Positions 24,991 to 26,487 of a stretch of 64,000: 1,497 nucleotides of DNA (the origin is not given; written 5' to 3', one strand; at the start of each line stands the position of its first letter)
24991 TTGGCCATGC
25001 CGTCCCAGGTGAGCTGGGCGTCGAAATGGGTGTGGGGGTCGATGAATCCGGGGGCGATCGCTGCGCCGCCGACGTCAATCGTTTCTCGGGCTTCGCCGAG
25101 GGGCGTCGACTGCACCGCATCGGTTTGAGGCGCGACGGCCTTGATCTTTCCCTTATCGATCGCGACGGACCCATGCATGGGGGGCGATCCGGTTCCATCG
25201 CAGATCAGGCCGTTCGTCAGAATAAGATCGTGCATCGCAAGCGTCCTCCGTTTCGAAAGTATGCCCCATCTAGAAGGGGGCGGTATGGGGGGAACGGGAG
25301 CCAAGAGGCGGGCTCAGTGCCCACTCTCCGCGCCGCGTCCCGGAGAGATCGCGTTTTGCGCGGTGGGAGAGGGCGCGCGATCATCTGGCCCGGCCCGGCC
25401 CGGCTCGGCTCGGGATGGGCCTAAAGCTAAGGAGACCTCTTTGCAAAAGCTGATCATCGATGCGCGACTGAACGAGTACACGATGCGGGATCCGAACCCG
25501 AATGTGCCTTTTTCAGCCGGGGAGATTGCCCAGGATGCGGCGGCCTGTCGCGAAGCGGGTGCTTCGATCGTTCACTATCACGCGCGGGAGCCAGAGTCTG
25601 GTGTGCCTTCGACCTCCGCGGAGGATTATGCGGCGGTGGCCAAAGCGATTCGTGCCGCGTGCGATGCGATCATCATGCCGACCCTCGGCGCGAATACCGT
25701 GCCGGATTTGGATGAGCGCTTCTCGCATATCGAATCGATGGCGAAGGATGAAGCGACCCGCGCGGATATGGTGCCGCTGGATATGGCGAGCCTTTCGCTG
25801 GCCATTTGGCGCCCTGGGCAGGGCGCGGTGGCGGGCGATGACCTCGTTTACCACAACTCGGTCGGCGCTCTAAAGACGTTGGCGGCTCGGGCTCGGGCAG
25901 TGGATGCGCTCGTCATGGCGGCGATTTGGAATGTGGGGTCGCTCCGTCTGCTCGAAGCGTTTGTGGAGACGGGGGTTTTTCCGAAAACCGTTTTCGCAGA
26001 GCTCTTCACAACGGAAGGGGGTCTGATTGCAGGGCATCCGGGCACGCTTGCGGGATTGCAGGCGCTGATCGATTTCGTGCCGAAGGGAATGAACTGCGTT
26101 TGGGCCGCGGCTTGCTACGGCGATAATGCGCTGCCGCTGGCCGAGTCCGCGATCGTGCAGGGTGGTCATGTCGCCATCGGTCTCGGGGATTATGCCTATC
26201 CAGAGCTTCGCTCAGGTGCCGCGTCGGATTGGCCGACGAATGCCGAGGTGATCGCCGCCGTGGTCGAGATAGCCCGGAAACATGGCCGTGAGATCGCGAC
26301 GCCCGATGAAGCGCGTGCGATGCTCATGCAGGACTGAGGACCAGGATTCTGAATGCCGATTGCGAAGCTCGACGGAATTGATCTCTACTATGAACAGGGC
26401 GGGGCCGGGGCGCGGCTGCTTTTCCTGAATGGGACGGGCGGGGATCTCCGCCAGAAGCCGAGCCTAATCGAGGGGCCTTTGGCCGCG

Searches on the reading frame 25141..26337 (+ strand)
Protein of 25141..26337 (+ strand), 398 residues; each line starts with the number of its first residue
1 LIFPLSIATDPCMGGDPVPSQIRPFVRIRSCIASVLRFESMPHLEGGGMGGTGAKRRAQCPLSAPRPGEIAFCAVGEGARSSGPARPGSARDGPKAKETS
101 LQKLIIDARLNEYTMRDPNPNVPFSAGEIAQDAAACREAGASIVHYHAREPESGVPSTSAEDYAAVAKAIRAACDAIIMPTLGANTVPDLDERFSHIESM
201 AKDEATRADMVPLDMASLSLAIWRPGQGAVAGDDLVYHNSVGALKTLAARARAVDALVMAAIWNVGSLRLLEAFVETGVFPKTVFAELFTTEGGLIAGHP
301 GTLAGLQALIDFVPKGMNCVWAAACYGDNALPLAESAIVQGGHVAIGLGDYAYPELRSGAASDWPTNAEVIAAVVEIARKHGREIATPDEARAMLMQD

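Call 51: search_protein_families(library=pfam, proteins=[window:25141-26337:+], max_evalue=0.0001)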
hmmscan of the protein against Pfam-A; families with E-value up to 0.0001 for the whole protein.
window:25141-26337:+ (398 aa): 1 family
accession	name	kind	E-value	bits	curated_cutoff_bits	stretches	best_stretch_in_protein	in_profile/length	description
PF05853.18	BKACE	-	1.4e-60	205.4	24.8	1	103-395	1-272/274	beta-keto acid cleavage enzyme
